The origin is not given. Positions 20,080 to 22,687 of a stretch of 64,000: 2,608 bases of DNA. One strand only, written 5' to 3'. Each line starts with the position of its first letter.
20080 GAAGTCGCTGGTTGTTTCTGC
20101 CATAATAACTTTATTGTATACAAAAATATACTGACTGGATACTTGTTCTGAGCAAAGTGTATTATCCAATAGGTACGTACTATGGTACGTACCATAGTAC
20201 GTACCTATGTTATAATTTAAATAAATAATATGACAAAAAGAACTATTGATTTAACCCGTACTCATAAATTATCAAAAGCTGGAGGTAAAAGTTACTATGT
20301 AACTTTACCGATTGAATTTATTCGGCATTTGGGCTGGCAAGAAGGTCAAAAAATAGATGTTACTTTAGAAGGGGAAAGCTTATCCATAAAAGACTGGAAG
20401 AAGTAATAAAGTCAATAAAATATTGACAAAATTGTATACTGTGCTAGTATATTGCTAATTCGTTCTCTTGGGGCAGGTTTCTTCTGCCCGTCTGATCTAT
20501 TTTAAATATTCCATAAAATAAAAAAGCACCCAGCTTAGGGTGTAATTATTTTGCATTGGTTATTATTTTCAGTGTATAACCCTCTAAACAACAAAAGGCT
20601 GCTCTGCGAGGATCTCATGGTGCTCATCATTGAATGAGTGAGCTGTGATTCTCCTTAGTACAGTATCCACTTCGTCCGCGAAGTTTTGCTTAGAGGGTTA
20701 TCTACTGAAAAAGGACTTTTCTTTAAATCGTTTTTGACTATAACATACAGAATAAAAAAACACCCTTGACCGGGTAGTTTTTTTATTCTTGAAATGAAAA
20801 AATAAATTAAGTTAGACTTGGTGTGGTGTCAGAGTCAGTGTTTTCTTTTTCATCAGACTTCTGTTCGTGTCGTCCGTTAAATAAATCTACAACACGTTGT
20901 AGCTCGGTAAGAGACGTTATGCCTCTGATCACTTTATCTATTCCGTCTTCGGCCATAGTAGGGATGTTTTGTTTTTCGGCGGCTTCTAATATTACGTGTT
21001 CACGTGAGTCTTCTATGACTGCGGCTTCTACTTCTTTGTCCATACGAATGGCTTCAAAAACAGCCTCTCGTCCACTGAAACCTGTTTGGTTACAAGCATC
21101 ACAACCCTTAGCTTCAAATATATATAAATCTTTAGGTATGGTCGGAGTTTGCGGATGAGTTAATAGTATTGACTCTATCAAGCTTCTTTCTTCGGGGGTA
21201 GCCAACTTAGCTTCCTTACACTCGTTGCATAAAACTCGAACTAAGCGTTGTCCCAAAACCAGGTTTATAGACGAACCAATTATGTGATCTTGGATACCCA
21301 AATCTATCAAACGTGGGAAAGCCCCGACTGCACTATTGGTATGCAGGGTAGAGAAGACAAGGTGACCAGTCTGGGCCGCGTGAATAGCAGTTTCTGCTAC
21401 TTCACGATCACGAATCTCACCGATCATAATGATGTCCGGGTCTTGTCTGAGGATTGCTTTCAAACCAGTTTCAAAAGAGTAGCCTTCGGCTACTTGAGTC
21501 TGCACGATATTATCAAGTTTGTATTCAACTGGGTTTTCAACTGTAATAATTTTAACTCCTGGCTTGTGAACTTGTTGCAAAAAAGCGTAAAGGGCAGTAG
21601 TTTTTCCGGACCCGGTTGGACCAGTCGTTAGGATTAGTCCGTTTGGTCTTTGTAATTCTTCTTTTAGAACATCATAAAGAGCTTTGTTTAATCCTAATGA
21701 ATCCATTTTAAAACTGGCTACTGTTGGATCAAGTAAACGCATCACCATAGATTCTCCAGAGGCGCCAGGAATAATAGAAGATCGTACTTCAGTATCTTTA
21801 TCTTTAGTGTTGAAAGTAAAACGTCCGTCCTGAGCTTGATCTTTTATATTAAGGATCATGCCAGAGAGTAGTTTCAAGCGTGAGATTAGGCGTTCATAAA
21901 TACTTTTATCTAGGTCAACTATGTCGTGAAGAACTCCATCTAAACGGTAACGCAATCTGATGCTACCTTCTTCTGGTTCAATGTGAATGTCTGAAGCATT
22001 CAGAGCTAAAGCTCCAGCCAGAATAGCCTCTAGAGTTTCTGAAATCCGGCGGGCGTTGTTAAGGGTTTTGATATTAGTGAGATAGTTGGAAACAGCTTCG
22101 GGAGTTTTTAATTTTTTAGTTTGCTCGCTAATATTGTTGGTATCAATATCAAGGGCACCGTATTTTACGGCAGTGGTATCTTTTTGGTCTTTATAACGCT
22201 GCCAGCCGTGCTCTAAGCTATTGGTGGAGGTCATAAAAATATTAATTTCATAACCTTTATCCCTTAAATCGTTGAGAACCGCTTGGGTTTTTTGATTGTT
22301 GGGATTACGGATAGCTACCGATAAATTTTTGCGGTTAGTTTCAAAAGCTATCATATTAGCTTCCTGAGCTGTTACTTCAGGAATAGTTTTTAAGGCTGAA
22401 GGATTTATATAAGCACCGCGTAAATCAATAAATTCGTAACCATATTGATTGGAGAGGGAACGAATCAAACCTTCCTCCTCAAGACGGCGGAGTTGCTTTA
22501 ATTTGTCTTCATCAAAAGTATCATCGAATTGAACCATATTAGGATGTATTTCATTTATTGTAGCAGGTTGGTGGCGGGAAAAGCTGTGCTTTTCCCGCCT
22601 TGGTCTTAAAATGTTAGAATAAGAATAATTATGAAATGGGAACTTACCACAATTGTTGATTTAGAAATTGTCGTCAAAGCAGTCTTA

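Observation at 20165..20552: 40-bp perfect palindrome (3x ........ at 12-bp phasing) upstream of a 58-aa AbrB/MazE-like gene, plus a second palindrome and promoter driving an ORF-less about 90-nt unit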

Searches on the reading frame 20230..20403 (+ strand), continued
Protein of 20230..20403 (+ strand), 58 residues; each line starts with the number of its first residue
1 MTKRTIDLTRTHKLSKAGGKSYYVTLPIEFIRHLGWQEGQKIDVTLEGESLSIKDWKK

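Call 63: fold_search(model_id=the predicted structure, library=pdb)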
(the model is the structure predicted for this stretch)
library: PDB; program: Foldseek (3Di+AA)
matches with E <= 10: 67; with E <= 0.001: 0
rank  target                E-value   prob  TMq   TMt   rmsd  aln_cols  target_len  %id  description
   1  2mrn_MODEL_1_A        6.0e-02  0.99  0.59  0.52   4.4        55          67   22  Structure of truncated EcMazE (released 2015-02-04)
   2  1mvf_D                9.4e-02  1.00  0.57  0.72   2.3        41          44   22  MazE addiction antidote (released 2003-06-10)
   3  1ub4_C                1.1e-01  1.00  0.68  0.54   1.8        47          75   19  crystal structure of MazEF complex (released 2003-05-20)
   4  2k1n_MODEL_1_A        1.1e-01  0.96  0.50  0.53   5.7        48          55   23  DNA bound structure of the N-terminal domain of AbrB (released 2008-11-11)
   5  1yfb_A                2.0e-01  0.99  0.58  0.64   3.3        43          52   26  The solution structure of the N-domain of the transcription factor abrB (released 2005-04-12)
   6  9a4b_A                2.6e-01  0.99  0.69  0.44   2.0        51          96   25  Integrative model of ABRB-ATPE by crosslinking MS and deep learning (released 2024-09-18)
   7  2mru_MODEL_1_A        3.2e-01  0.97  0.53  0.60   2.4        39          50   23  Structure of truncated EcMazE-DNA complex (released 2015-02-04)
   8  2w1t_A                5.3e-01  0.97  0.67  0.24   1.9        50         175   18  Crystal Structure of B. subtilis SpoVT (released 2008-11-18)
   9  2fy9_MODEL_1_A        5.7e-01  0.90  0.60  0.63   2.5        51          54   22  Solution Structure of the N-Terminal DNA Recognition Domain of the Bacillus Subtilis Transcription-State Regul (released 2006-05-23)
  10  7xi6_A                6.1e-01  0.38  0.38  0.39   4.3        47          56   15  Crystal structure of C56 from pSSVi (released 2023-04-19)
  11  2w1t_B                7.4e-01  0.96  0.64  0.23   1.5        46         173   20  Crystal Structure of B. subtilis SpoVT (released 2008-11-18)
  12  3zvk_E                8.4e-01  0.84  0.52  0.53   2.2        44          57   23  Crystal structure of VapBC2 from Rickettsia felis bound to a DNA fragment from their promoter (released 2011-12-14)
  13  5l6l_E                8.4e-01  0.80  0.53  0.49   3.0        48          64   27  Structure of Caulobacter crescentus VapBC1 bound to operator DNA (released 2016-12-28)
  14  3zvk_G                1.0e+00  0.80  0.53  0.41   2.2        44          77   23  Crystal structure of VapBC2 from Rickettsia felis bound to a DNA fragment from their promoter (released 2011-12-14)
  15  3zvk_F                1.2e+00  0.72  0.52  0.40   2.3        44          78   23  Crystal structure of VapBC2 from Rickettsia felis bound to a DNA fragment from their promoter (released 2011-12-14)
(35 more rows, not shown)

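Call 64: list_cluster_members(proteins=[P0001, P0002, P0003, P0008])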
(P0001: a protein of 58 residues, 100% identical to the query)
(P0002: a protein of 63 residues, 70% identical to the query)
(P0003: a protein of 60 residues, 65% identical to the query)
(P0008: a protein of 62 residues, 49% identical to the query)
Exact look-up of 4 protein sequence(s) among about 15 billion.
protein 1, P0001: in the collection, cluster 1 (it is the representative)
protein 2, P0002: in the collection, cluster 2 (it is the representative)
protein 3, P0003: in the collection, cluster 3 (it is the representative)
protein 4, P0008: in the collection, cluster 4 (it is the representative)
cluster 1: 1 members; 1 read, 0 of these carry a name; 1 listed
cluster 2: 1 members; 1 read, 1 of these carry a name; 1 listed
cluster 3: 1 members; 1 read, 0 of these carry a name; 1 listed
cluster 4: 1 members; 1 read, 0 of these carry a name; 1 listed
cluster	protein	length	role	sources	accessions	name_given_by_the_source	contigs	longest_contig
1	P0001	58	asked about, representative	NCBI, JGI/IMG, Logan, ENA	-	-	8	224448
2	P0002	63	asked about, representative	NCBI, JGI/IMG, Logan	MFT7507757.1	MAG: bifunctional DNA-binding transcriptional regulator [Acidimicrobiales bacterium] | bifunctional DNA-binding transcriptional regulator/antitoxin component of YhaV-PrlF ...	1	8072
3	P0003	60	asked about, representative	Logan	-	-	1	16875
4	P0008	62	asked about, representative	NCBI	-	-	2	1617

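Call 78: search_solved_structures(query=A1, max_evalue=1, show_alignments=3)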
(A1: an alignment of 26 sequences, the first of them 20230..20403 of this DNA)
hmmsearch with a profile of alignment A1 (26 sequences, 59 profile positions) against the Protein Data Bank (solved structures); distinct sequences matched with E-value up to 1: 6.
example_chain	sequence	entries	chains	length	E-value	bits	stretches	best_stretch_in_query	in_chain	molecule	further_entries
1z0r_A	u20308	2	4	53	0.011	18.8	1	11-57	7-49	Transition state regulatory protein abrB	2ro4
1yfb_A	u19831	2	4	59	0.012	18.7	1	11-57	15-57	Transition state regulatory protein abrB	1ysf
2k1n_A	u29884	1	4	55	0.012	18.6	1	11-57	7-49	AbrB family transcriptional regulator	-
4es8_A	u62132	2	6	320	0.16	15.1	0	15-43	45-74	Epf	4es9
5itm_A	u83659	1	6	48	0.42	13.7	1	15-50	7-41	AbrB family transcriptional regulator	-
5itj_A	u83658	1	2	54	0.55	13.4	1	15-50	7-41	AbrB family transcriptional regulator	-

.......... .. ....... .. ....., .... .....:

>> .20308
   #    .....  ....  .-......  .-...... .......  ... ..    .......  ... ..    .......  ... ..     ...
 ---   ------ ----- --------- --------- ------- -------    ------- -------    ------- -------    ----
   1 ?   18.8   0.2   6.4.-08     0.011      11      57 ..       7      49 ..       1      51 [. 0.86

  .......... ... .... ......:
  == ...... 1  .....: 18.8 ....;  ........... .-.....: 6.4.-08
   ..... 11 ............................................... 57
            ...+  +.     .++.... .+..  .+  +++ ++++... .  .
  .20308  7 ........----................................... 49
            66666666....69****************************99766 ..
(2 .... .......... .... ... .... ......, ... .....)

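Call 88: search_protein_families(library=padloc, proteins=[window:20230-20403:+], max_evalue=1)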
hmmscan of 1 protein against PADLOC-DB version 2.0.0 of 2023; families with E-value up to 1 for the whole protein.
seq(58 aa): 0 families

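Call 89: search_protein_families(library=phrogs, proteins=[window:20230-20403:+], max_evalue=1)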
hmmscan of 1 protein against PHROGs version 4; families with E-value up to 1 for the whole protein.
seq(58 aa): 5 families
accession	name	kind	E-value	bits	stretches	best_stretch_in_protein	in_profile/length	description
phrog_4324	-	unknown function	2.3e-05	25.6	1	11-57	3-48/89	-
phrog_661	-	unknown function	0.00097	19.9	1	20-54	17-51/61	-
phrog_4681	-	moron, auxiliary metabolic gene and host takeover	0.0036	18.2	1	24-55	16-47/87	antitoxin from a toxin-antitoxin system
phrog_2329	-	unknown function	0.011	16.8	1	16-54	13-54/59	-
phrog_6313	-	unknown function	0.054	14.8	1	12-35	4-27/64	-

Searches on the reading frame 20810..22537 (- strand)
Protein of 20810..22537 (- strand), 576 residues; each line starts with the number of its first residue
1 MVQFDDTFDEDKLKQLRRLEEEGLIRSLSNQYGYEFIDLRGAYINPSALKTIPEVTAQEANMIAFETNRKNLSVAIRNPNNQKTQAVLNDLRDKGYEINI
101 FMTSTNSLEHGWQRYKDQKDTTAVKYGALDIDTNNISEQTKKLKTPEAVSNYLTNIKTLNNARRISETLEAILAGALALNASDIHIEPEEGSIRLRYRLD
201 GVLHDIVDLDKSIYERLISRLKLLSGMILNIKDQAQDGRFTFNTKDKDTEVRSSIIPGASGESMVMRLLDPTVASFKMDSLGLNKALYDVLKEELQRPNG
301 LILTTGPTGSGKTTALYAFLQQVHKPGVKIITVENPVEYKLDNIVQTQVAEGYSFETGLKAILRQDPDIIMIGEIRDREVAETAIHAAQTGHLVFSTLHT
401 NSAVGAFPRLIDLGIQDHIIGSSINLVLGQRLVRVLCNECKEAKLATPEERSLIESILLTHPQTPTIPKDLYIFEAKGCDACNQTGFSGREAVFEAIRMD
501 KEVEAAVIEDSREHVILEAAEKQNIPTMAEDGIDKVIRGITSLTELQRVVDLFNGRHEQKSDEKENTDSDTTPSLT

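Call 40: find_homologous_proteins(query=window:20810-22537:-, max_evalue=1e-50)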
Query window:20810-22537:- (576 aa): 8000 proteins with E <= 1e-50 among 8000 candidates; the best 120 are listed.
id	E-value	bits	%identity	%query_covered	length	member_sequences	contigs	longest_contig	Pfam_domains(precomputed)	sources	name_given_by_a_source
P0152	0.0e+0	1266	100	100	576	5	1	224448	PF05157.21,PF00437.27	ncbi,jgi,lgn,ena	-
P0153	0.0e+0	1075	51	96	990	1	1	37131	PF13173.13,PF00437.27,PF13604.13,PF13555.13,PF13401.13,PF01637.25,PF13191.13,PF02492.26,PF00005.34,PF12775.14,PF25199.2,PF20720.4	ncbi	-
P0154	0.0e+0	1056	49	96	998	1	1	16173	PF13173.13,PF05157.21,PF02492.26,PF00437.27,PF00005.34,PF02399.22,PF13555.13,PF13401.13,PF25199.2,PF20720.4,PF13191.13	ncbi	-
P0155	0.0e+0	1036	50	96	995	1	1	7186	PF13173.13,PF02492.26,PF00437.27,PF13604.13,PF02399.22,PF13401.13,PF25199.2,PF20720.4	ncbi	-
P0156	4.0e-282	955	75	99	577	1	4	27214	PF05157.21,PF00437.27,PF25199.2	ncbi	-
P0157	1.1e-280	950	75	99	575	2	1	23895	PF05157.21,PF00437.27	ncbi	-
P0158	1.1e-270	917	72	99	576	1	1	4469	PF05157.21,PF00437.27,PF25199.2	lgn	-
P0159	9.7e-266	901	70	99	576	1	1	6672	PF05157.21,PF00437.27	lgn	-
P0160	8.0e-264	894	69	99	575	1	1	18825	PF05157.21,PF00437.27,PF25199.2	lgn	-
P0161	1.5e-262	890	69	99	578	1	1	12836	PF05157.21,PF00437.27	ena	-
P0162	5.4e-262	888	69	99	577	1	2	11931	PF05157.21,PF00437.27,PF25199.2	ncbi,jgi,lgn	ncbi:MAG: type II secretory ATPase GspE/PulE/Tfp pilus assembly ATPase PilB-like protein [Acidimicro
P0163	9.3e-261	884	71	97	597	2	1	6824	PF00437.27,PF25199.2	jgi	jgi:type II secretory ATPase GspE/PulE/Tfp pilus assembly ATPase PilB-like protein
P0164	5.3e-260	882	70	97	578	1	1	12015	PF05157.21,PF00437.27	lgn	-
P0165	1.5e-259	880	68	99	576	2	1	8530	PF00437.27,PF25199.2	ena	-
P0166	3.7e-259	879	70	99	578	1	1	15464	PF05157.21,PF00437.27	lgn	-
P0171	1.5e-258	877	70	99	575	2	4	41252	PF05157.21,PF00437.27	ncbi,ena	-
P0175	2.2e-257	873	69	99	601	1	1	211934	PF05157.21,PF00437.27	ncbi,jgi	-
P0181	2.3e-256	870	66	100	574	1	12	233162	PF00437.27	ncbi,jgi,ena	-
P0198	1.5e-251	854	69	95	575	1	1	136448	PF05157.21,PF00437.27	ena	-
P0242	1.3e-244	831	64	99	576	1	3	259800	PF05157.21,PF00437.27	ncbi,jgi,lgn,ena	-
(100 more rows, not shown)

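Call 41: find_encoding_contigs(protein=P0156, flank=3000, max_places=1)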
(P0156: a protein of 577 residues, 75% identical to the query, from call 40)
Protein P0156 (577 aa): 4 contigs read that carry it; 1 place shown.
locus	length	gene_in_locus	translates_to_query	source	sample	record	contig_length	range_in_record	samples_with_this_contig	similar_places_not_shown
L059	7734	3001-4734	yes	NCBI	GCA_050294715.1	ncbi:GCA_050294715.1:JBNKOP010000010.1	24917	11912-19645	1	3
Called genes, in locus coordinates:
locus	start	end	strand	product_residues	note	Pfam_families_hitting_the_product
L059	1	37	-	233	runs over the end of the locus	-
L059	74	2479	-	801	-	PF02739:5_3_exonuc_N, PF01367:5_3_exonuc, PF00476:DNA_pol_A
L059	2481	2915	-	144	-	PF02367:TsaE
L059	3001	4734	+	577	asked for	PF05157:MshEN, PF25199:nSTAND_NTPase5 (faint), PF00437:T2SSE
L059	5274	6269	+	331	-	PF06068:TIP49 (weak), PF01078:Mg_chelatase (faint), PF05496:RuvB_N, PF13191:AAA_16 (faint), PF00004:AAA, PF07728:AAA_5, PF17864:AAA_lid_4, PF05491:WHD_RuvB, +1 more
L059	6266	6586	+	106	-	PF03819:MazG (weak)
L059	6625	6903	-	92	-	PF05016:ParE_toxin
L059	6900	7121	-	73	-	-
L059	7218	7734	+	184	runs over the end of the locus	PF20772:TACO1_YebC_N, PF01709:Transcrip_reg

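Call 42: find_encoding_contigs(protein=P0157, flank=3000, max_places=1)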
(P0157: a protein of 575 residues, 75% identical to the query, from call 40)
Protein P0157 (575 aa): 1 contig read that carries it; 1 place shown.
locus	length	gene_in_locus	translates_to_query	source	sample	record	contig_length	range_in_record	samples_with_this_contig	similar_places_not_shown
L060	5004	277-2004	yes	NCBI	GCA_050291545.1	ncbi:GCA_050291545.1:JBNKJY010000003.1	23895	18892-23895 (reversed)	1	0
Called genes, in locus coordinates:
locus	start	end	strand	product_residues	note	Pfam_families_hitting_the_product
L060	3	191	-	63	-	?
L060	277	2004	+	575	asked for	PF05157:MshEN, PF00437:T2SSE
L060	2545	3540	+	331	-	PF06068:TIP49 (weak), PF01078:Mg_chelatase (faint), PF05496:RuvB_N, PF13191:AAA_16 (faint), PF00004:AAA, PF07728:AAA_5, PF17864:AAA_lid_4, PF05491:WHD_RuvB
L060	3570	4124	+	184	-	PF20772:TACO1_YebC_N, PF01709:Transcrip_reg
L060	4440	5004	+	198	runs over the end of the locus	-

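Call 43: find_encoding_contigs(protein=P0171, flank=3000, max_places=1)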
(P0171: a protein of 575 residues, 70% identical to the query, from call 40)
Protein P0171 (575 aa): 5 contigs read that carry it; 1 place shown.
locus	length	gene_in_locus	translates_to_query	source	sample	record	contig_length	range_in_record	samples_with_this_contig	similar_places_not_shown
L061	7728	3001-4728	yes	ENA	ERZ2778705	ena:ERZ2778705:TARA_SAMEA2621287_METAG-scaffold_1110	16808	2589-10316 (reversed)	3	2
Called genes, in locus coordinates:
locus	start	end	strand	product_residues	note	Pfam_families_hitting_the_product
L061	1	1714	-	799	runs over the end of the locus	PF02739:5_3_exonuc_N, PF01367:5_3_exonuc, PF00476:DNA_pol_A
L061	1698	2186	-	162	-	PF02367:TsaE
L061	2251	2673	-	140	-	-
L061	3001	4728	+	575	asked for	PF05157:MshEN (faint), PF00437:T2SSE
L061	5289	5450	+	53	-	-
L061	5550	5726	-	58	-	PF04014:MazE_antitoxin (weak)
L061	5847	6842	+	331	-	PF06068:TIP49 (weak), PF01078:Mg_chelatase (faint), PF05496:RuvB_N, PF13191:AAA_16 (faint), PF00004:AAA, PF07728:AAA_5, PF17864:AAA_lid_4, PF05491:WHD_RuvB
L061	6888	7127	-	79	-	-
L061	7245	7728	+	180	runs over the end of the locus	PF20772:TACO1_YebC_N, PF01709:Transcrip_reg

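Call 44: find_encoding_contigs(protein=P0175, flank=3000, max_places=1)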
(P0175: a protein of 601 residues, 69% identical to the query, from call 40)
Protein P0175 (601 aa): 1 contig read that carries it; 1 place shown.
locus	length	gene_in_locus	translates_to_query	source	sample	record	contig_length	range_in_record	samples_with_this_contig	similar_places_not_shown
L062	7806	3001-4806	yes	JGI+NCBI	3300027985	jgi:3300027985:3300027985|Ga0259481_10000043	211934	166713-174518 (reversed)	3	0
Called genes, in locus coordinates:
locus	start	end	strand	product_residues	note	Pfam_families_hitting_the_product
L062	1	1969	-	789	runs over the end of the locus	PF02739:5_3_exonuc_N, PF01367:5_3_exonuc, PF00476:DNA_pol_A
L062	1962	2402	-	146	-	PF02367:TsaE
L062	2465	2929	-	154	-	-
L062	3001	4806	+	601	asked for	PF05157:MshEN, PF00437:T2SSE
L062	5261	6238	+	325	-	PF06068:TIP49 (weak), PF05496:RuvB_N, PF01078:Mg_chelatase (faint), PF13191:AAA_16 (weak), PF00004:AAA, PF07728:AAA_5, PF17864:AAA_lid_4, PF05491:WHD_RuvB, +1 more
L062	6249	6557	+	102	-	-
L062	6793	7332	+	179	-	PF20772:TACO1_YebC_N, PF01709:Transcrip_reg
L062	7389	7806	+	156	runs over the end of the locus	PF02075:RuvC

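Call 46: find_encoding_contigs(protein=P0181, flank=2500, max_places=1)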
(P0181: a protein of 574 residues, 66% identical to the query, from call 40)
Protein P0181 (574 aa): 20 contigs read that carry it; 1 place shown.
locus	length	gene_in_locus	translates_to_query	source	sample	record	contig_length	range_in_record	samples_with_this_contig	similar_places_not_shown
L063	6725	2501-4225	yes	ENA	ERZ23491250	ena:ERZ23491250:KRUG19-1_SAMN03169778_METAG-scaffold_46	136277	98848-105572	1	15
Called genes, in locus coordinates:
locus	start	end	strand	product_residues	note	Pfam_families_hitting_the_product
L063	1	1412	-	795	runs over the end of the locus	PF02739:5_3_exonuc_N, PF01367:5_3_exonuc, PF00476:DNA_pol_A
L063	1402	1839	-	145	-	PF02367:TsaE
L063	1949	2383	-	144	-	-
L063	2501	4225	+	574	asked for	PF00437:T2SSE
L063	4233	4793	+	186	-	-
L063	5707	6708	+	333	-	PF06068:TIP49 (weak), PF01078:Mg_chelatase (faint), PF05496:RuvB_N, PF13191:AAA_16 (faint), PF00004:AAA, PF07728:AAA_5, PF17864:AAA_lid_4, PF05491:WHD_RuvB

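Call 47: find_encoding_contigs(protein=P0198, flank=2500, max_places=1)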
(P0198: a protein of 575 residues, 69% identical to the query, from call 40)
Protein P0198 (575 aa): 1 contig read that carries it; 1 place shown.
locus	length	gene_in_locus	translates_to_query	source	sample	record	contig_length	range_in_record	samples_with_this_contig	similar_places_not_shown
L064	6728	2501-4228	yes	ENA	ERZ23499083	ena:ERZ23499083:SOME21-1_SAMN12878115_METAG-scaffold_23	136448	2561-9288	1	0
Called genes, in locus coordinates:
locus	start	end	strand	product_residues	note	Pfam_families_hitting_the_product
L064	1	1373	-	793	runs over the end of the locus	PF02739:5_3_exonuc_N, PF01367:5_3_exonuc, PF00476:DNA_pol_A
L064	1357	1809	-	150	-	PF02367:TsaE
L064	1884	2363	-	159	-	-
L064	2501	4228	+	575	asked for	PF05157:MshEN, PF00437:T2SSE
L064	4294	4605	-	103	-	-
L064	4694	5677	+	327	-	PF06068:TIP49 (weak), PF05496:RuvB_N, PF01078:Mg_chelatase (faint), PF13191:AAA_16 (weak), PF00004:AAA, PF07728:AAA_5, PF17864:AAA_lid_4, PF05491:WHD_RuvB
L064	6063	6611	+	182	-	PF20772:TACO1_YebC_N, PF01709:Transcrip_reg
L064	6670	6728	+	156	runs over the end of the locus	PF02075:RuvC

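Call 48: find_encoding_contigs(protein=P0242, flank=2500, max_places=1)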
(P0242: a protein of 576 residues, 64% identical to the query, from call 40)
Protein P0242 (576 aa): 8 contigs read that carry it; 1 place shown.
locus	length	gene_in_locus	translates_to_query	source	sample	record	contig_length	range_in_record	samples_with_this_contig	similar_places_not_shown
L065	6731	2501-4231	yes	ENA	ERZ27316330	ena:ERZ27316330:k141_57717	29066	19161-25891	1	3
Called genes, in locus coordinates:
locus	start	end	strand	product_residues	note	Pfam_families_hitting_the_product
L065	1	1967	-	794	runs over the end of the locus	PF02739:5_3_exonuc_N, PF01367:5_3_exonuc, PF00476:DNA_pol_A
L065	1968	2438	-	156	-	PF02367:TsaE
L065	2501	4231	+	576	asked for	PF05157:MshEN (weak), PF00437:T2SSE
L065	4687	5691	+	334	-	PF06068:TIP49 (weak), PF01078:Mg_chelatase (faint), PF05496:RuvB_N, PF13191:AAA_16 (faint), PF00004:AAA, PF07728:AAA_5, PF17864:AAA_lid_4, PF05491:WHD_RuvB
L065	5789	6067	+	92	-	-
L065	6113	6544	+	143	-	-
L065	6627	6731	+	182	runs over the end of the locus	PF20772:TACO1_YebC_N, PF01709:Transcrip_reg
